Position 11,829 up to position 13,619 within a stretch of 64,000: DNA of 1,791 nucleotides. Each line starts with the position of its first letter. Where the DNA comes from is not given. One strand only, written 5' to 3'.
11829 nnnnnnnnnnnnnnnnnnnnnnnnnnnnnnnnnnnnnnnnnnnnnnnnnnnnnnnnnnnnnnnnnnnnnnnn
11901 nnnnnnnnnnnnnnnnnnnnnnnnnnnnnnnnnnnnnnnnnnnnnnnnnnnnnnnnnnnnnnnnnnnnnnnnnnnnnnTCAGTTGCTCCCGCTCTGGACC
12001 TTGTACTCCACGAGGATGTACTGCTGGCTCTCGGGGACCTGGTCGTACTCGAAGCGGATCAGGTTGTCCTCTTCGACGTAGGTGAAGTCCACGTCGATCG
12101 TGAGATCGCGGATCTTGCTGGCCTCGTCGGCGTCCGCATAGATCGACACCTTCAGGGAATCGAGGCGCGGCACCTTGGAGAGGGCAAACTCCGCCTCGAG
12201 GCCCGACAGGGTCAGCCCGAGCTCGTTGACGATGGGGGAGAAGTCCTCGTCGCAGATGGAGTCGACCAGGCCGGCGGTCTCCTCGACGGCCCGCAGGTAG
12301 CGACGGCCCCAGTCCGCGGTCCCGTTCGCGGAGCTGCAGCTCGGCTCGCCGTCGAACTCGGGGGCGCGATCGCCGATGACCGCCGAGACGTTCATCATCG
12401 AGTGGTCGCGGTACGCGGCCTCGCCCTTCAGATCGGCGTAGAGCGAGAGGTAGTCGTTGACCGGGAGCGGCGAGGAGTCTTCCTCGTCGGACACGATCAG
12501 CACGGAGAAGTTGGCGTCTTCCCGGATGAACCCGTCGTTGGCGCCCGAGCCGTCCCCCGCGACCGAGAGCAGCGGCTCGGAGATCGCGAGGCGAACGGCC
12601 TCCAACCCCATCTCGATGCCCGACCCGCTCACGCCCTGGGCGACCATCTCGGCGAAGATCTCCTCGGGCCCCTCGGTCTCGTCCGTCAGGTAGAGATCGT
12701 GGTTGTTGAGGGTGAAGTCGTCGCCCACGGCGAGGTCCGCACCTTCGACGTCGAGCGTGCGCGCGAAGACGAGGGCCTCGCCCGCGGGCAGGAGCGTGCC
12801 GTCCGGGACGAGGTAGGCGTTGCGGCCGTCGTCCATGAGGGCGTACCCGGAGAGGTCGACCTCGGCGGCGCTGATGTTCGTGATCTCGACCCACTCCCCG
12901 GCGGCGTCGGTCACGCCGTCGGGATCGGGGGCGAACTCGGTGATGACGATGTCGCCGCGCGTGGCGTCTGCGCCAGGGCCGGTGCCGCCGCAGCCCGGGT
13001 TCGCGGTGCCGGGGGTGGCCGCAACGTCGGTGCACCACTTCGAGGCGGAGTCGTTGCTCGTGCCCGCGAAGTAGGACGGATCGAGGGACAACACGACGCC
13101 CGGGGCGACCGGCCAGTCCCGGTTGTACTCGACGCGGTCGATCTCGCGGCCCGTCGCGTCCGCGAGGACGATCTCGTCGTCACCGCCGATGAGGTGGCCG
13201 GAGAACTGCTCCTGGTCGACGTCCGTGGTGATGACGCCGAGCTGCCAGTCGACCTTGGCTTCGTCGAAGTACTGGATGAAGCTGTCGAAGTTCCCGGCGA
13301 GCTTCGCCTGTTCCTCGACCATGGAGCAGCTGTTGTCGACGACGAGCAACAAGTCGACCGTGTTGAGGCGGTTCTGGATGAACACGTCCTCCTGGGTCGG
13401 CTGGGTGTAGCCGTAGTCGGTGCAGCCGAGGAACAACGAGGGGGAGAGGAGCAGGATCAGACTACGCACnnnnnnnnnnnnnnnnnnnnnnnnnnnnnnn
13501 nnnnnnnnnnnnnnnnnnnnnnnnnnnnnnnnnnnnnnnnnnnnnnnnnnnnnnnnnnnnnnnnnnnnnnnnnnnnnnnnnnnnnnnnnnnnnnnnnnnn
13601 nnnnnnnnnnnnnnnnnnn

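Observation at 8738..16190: Five translationally coupled lipoprotein genes immediately downstream of nuoN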

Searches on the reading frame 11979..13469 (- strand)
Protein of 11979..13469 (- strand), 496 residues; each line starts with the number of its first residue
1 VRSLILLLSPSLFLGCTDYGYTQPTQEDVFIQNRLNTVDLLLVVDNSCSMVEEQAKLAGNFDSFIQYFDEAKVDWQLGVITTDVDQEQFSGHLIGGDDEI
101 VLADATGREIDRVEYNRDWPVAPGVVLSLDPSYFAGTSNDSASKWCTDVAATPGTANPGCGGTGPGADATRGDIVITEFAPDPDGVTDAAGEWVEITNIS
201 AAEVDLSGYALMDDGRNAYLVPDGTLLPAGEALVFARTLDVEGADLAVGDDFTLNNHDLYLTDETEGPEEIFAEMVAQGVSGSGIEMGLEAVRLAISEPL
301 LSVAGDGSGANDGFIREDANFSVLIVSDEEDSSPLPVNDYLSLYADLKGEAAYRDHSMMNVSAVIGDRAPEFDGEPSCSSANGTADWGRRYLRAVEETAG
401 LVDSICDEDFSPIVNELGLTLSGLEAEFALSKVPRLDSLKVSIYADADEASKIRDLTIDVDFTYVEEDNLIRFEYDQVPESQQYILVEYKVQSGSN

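Call 3: search_protein_families(library=pfam, proteins=[window:11979-13469:-], max_evalue=0.1)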
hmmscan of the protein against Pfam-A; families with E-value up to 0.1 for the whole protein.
window:11979-13469:- (496 aa): 1 family
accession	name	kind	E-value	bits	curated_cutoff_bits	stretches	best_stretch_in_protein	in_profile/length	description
PF00932.25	LTD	-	1.8e-19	70.6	34.3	1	169-238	3-70/109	Lamin Tail Domain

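Call 4: search_protein_families(library=ncbifam, proteins=[window:11979-13469:-], max_evalue=0.1)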
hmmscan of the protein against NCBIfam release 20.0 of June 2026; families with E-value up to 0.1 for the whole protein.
window:11979-13469:- (496 aa): 2 families
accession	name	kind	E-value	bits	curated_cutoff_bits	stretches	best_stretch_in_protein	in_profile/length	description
NF052240.1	MIDASAdhsBdello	equivalog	1.1e-14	54.4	700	1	37-95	56-116/378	MIDAS family adhesin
NF033765.2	gliding_CglD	equivalog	2.2e-11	42.3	400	2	19-88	627-695/1124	adventurous gliding motility lipoprotein CglD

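Call 41: search_solved_structures(query=A4, max_evalue=1, show_alignments=2)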
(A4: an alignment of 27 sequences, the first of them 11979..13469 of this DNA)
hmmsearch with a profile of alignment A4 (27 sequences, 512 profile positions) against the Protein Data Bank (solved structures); distinct sequences matched with E-value up to 1: 0.

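Call 48: find_homologous_proteins(query=A4)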
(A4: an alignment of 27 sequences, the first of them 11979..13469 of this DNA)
Query A4 (27 sequences) (496 aa, profile of the alignment): 460 proteins with E <= 0.001 among 8000 candidates; the best 120 are listed.
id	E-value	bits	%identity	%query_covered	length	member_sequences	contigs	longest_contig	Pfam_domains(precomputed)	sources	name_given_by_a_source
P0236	2.1e-239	814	52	98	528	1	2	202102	PF00932.26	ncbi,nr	ncbi:MAG: lamin tail domain-containing protein [Proteobacteria bacterium]|nr:lamin tail domain-conta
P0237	2.4e-239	813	62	97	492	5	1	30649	PF00932.26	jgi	-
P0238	8.9e-238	808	67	98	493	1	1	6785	PF00932.26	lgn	-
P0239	3.1e-237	806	62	97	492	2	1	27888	PF00932.26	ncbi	-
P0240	9.2e-237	805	65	99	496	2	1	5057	PF00932.26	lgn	-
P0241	2.8e-236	803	100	100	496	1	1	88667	PF00932.26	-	-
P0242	6.0e-236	802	51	97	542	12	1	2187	PF00932.26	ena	-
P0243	6.1e-236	802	61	100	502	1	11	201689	PF00932.26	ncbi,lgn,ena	-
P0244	6.3e-236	802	65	100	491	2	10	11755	PF00932.26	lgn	-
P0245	9.2e-236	802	52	96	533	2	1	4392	PF00932.26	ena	-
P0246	2.6e-235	800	51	96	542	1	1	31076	PF00932.26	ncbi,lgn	ncbi:MAG: hypothetical protein RIT28_1328 [Pseudomonadota bacterium]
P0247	6.6e-235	799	51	98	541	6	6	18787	PF00932.26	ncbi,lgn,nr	ncbi:lamin tail domain-containing protein [Myxococcota bacterium]|nr:lamin tail domain-containing pr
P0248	1.7e-234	797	51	96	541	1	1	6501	PF00932.26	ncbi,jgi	jgi:hypothetical protein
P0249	1.8e-234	797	50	96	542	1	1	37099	PF00932.26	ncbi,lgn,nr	ncbi:lamin tail domain-containing protein [Myxococcota bacterium]|nr:lamin tail domain-containing pr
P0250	2.2e-234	797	51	96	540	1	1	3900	PF00932.26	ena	-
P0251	6.7e-234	795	52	96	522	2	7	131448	PF00932.26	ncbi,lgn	-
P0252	1.4e-233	794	62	98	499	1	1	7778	PF00932.26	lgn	-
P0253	4.2e-233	793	61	100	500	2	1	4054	PF00932.26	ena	-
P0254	9.9e-233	792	66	97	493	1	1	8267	PF00932.26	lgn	-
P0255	1.4e-232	791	77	100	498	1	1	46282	PF00932.26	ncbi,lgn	-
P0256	1.8e-232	791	82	97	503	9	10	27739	PF00932.26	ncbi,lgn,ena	-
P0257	1.9e-232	791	62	97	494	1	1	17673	PF00932.26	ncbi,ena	-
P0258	2.1e-232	790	65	97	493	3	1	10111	PF00932.26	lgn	-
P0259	2.9e-232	790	52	96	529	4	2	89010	PF00932.26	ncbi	-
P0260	3.6e-232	790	79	100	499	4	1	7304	PF00932.26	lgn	-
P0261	4.2e-232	790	61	100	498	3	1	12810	PF00932.26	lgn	-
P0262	5.8e-232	789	51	97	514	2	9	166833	PF00932.26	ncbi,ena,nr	ncbi:MAG TPA: lamin tail domain-containing protein [Myxococcota bacterium]|nr:lamin tail domain-cont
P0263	6.9e-232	789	75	100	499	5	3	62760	PF00932.26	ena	-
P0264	1.7e-231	787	85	100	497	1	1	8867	PF00932.26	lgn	-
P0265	2.1e-231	787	86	97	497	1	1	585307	PF00932.26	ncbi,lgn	ncbi:MAG: lamin tail domain-containing protein [Myxococcota bacterium]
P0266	2.6e-231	787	45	97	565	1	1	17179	PF00932.26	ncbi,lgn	-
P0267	3.6e-231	786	85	97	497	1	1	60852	PF00932.26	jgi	jgi:hypothetical protein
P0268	3.8e-231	786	85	100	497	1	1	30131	PF00932.26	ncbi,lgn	-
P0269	4.5e-231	786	85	97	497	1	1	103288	PF00932.26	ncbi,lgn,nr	ncbi:MAG: lamin tail domain-containing protein [Pseudomonadota bacterium]|nr:lamin tail domain-conta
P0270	5.7e-231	786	50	99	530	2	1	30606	PF00932.26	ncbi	-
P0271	6.4e-231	786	74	99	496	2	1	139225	PF00932.26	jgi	jgi:hypothetical protein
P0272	7.0e-231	785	59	99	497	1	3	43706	PF00932.26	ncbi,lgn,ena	-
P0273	7.2e-231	785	53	98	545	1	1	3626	PF00932.26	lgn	-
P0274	8.7e-231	785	62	99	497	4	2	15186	PF00932.26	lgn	-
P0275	1.1e-230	785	50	96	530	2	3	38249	PF00932.26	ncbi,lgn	-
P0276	1.3e-230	785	66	100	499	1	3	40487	PF00932.26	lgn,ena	-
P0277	1.4e-230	784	62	99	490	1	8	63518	PF00932.26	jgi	jgi:hypothetical protein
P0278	3.1e-230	783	78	100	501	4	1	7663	PF00932.26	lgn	-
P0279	4.2e-230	783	52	96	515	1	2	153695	PF00932.26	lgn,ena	-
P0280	8.5e-230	782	49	99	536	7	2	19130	PF00932.26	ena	-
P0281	1.6e-229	781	60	97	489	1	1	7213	PF00932.26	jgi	jgi:hypothetical protein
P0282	2.0e-229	781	51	99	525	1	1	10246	PF00932.26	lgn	-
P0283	2.2e-229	781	50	99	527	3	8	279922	PF00932.26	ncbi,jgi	jgi:hypothetical protein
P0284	2.3e-229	780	58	97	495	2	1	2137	PF00932.26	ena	-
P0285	2.5e-229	780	60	98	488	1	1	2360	PF00932.26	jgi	jgi:hypothetical protein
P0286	2.6e-229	780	77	98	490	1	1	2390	PF00932.26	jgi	jgi:hypothetical protein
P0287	2.6e-229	780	61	96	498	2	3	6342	PF00932.26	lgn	-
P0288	2.8e-229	780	53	96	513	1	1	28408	PF00932.26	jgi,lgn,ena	-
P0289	3.9e-229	780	51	99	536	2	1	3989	PF00932.26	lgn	-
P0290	4.1e-229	780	50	99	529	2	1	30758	PF00932.26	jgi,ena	-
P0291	7.5e-229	779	60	98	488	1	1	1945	PF00932.26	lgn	-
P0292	1.1e-228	778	77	97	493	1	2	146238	PF00932.26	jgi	jgi:hypothetical protein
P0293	1.3e-228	778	62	97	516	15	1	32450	PF00932.26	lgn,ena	-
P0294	2.0e-228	777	51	96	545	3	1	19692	PF00932.26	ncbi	-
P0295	3.5e-228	777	60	99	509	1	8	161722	PF00932.26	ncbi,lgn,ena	-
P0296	4.4e-228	776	52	96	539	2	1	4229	PF00932.26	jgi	-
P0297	8.6e-228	775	52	99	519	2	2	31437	PF00932.26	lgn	-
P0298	2.0e-227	774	61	99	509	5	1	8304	PF00932.26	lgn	-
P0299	2.2e-227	774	52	99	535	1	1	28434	PF00932.26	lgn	-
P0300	2.2e-227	774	61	96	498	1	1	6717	PF00932.26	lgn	-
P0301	3.3e-227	773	58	97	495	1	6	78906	PF00932.26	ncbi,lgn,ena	-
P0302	4.4e-227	773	51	99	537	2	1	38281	PF00932.26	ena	-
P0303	5.4e-227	773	77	98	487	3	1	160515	PF00932.26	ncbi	-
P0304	5.4e-227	773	82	100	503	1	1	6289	PF00932.26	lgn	-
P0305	6.9e-227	772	49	97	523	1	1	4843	PF00932.26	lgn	-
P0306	8.3e-227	772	53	100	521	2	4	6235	PF00932.26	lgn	-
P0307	9.8e-227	772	51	99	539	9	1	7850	PF00932.26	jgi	-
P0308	1.0e-226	772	51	99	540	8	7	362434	PF00932.26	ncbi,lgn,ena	-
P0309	1.2e-226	771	53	99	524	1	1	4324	PF00932.26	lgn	-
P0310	1.3e-226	771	52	97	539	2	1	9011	PF00932.26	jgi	jgi:hypothetical protein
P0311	1.6e-226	771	48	100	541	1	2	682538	PF00932.26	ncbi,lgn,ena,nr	ncbi:MAG: lamin tail domain-containing protein [Myxococcota bacterium]|nr:lamin tail domain-containi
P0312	1.7e-226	771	49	99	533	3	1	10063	PF00932.26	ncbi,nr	ncbi:MAG: lamin tail domain-containing protein [Myxococcota bacterium]|nr:lamin tail domain-containi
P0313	1.8e-226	771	50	99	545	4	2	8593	PF00932.26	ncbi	-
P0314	2.1e-226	771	48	99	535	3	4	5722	PF00932.26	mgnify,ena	mgnify:CR=1 FL=1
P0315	2.3e-226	771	65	97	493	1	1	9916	PF00932.26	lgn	-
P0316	3.1e-226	770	61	98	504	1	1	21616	PF00932.26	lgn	-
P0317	3.8e-226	770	51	98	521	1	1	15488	PF00932.26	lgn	-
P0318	3.9e-226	770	66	97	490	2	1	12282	PF00932.26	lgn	-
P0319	4.2e-226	770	50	96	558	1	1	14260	PF00932.26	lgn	-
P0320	5.4e-226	769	51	99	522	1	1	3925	PF00932.26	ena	-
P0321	7.9e-226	769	57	97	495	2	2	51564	PF00932.26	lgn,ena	-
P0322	1.4e-225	768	61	98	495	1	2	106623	PF00932.26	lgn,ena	-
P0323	1.6e-225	768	51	96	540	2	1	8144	PF00932.26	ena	-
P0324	2.1e-225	767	60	97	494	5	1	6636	PF00932.26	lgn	-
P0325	2.8e-225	767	65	97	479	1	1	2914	PF00932.26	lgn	-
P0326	3.2e-225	767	53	96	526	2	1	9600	PF00932.26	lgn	-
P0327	5.6e-225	766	77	98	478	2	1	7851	PF00932.26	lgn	-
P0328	6.6e-225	766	48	96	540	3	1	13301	PF00932.26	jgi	jgi:hypothetical protein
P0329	6.7e-225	766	51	99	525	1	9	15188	PF00932.26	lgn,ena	-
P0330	9.4e-225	765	47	98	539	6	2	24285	PF00932.26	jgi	jgi:hypothetical protein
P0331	9.7e-225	765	57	100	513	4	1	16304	PF00932.26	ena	-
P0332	1.0e-224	765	50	97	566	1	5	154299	PF00932.26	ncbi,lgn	-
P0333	1.7e-224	764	51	96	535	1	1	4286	PF00932.26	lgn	-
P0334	2.1e-224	764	52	96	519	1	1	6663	PF00932.26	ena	-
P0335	2.4e-224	764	61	100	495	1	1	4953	PF00932.26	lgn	-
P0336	2.7e-224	764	47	100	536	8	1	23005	PF00932.26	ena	-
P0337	3.7e-224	763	48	100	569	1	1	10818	PF00932.26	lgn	-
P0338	7.8e-224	762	58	99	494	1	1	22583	PF00932.26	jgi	jgi:hypothetical protein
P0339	7.8e-224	762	49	96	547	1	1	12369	PF00932.26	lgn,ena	-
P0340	9.0e-224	762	49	99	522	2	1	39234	PF00932.26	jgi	-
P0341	9.4e-224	762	60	97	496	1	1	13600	PF00932.26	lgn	-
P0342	9.5e-224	762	63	98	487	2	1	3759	PF00932.26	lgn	-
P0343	1.0e-223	762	52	100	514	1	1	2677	PF00932.26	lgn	-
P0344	1.3e-223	761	51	97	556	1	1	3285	PF00932.26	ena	-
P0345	2.1e-223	761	69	97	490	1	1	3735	PF00932.26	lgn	-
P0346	4.0e-223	760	51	100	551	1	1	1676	PF00932.26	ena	-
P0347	4.3e-223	760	49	97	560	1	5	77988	PF00932.26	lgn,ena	-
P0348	4.4e-223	760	50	99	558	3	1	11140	PF00932.26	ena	-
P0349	4.7e-223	760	50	100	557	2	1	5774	PF00932.26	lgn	-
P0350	9.8e-223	759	61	98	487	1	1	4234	PF00932.26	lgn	-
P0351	1.1e-222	758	51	97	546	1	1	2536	PF00932.26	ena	-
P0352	1.1e-222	758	51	98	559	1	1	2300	PF00932.26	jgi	jgi:hypothetical protein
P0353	1.2e-222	758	49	96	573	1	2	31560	PF00932.26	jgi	jgi:hypothetical protein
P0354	1.3e-222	758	51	96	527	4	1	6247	PF00932.26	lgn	-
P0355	1.4e-222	758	51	98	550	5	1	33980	PF00932.26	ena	-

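Call 60: predict_structure(alignment_id=A5)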
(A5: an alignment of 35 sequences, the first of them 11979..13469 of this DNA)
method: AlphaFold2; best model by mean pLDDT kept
length: 496 residues; sequences in the alignment: 35
mean_pLDDT: 84.0   pTM: 0.75
mean pLDDT of the five models: 84.0, 83.3, 82.2, 81.4, 80.1
residues with pLDDT >= 90: 192; 70-90: 248; 50-70: 40; < 50: 16
segments of 3 or more residues with pLDDT < 50: 1-4, 13-20
pLDDT, mean of each block of 10 residues (from residue 1): 48 45 81 74 83 75 72 83 87 88 94 90 92 90 90 85 88 94 87 95 96 82 96 95 92 82 85 82 84 90 60 85 91 96 90 80 89 82 85 91 83 71 71 91 89 93 88 79 88 66
secondary structure, 60 per line:
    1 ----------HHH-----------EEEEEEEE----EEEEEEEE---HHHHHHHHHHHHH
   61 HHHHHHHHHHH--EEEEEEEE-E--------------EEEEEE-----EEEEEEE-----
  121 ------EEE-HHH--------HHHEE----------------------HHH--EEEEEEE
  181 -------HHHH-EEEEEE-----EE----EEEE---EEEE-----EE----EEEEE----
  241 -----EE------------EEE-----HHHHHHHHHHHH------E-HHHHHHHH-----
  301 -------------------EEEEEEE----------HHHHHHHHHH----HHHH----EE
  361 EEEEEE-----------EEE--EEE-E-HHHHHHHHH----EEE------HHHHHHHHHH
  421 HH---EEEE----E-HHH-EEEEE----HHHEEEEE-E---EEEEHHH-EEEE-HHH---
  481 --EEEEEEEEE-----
elements in order: E25-32 E37-44 H48-71 E74-81 E98-103 E109-115 E127-129 E174-180 H188-191 E193-198 E210-213 E217-220 E232-236 E260-262 H268-279 H288-295 E320-326 H337-346 H351-354 E359-366 E378-380 E383-385 H389-397 E402-404 H411-422 E426-429 E440-444 E452-456 E462-465 E470-473 E483-491

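Call 63: fold_search(model_id=the predicted structure, library=pdb)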
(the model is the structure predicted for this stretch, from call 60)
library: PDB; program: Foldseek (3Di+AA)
matches with E <= 10: 567; with E <= 0.001: 42
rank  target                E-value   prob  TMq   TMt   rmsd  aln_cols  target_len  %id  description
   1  4wjk_B                2.4e-05  1.00  0.26  0.29  14.7       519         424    9  Metal Ion and Ligand Binding of Integrin (released 2014-12-03)
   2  9der_B                2.5e-05  1.00  0.27  0.28  15.5       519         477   10  Cryo-EM Structures of Full-Length Integrin alphaIIbbeta3 in Native Lipids Complexed with Tirofiban (released 2024-10-16)
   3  8w30_B                2.7e-05  1.00  0.27  0.34  14.5       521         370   10  Crystal structure of alpha-V beta-1 integrin headpiece in complex with TR01225179 (released 2025-01-01)
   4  2ww8                  3.4e-05  0.80  0.20  0.13  20.0       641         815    8  Structure of the pilus adhesin (RrgA) from Streptococcus pneumoniae (released 2010-01-19)
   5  4wk2_B                4.3e-05  1.00  0.26  0.29  14.1       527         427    8  Metal Ion and Ligand Binding of Integrin (released 2014-12-03)
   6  9p95_B                5.4e-05  0.99  0.25  0.31  16.0       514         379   10  CryoEM structure of integrin alpha4beta7 bound to MAdCAM-1 (released 2025-09-24)
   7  4wk4_B                5.7e-05  1.00  0.27  0.30  14.2       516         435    9  Metal Ion and Ligand Binding of Integrin (released 2014-12-03)
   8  3vi3_B                7.7e-05  0.98  0.24  0.27  15.6       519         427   11  Crystal structure of alpha5beta1 integrin headpiece (ligand-free form) (released 2012-02-22)
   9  9ckv_B                8.2e-05  0.99  0.24  0.31  15.2       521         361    8  Cryo-EM structure of alpha5beta1 integrin in complex with NeoNectin (released 2024-07-17)
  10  9axl_B                8.7e-05  0.99  0.24  0.23  15.5       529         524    8  Structure of the semi-extended AlphaIIbBeta3 in complex with R21D10 Fab (released 2024-11-13)
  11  3vi3_D                9.2e-05  1.00  0.27  0.31  14.1       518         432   10  Crystal structure of alpha5beta1 integrin headpiece (ligand-free form) (released 2012-02-22)
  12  7cec_B                9.2e-05  0.90  0.20  0.22  17.0       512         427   11  Structure of alpha6beta1 integrin in complex with laminin-511 (released 2021-06-23)
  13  8xei_B                1.0e-04  0.99  0.26  0.20  14.2       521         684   10  Cryo-EM structure of integrin ITGAV/ITGB3 complex, conformation 1 (released 2024-12-18)
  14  7usl_B                1.2e-04  0.99  0.27  0.21  14.9       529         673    8  Integrin alphaM/beta2 ectodomain in complex with adenylate cyclase toxin RTX751 and M1F5 Fab (released 2022-08-17)
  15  8xel_B                1.2e-04  0.99  0.26  0.26  14.4       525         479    8  Cryo-EM structure of integrin ITGAV/ITGB3 complex, conformation 3 (released 2024-12-25)
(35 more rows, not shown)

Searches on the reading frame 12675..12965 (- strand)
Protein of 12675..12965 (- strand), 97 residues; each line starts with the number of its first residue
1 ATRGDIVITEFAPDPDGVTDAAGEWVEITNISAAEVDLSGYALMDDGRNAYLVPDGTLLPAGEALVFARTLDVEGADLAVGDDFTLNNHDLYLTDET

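Call 82: search_protein_families(library=pfam, proteins=[window:12675-12965:-], max_evalue=10)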
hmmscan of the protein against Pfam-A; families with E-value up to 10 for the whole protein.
window:12675-12965:- (97 aa): 2 families
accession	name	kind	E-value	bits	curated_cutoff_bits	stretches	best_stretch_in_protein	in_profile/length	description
PF00932.25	LTD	-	5.2e-16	59.4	34.3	1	2-71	4-71/109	Lamin Tail Domain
PF11503.13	YNR034W-A-like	-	0.081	13.3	25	1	26-49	32-55/72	YNR034W-A-like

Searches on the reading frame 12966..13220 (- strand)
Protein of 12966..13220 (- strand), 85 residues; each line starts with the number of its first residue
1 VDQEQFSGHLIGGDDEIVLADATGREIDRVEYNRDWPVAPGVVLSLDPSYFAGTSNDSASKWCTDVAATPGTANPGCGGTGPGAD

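Call 82: search_protein_families(library=pfam, proteins=[window:12966-13220:-], max_evalue=10)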
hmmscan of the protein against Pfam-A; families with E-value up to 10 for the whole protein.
window:12966-13220:- (85 aa): 1 family
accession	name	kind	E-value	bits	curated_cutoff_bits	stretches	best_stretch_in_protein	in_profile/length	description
PF00932.25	LTD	-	0.02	15.7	34.3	1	10-33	85-108/109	Lamin Tail Domain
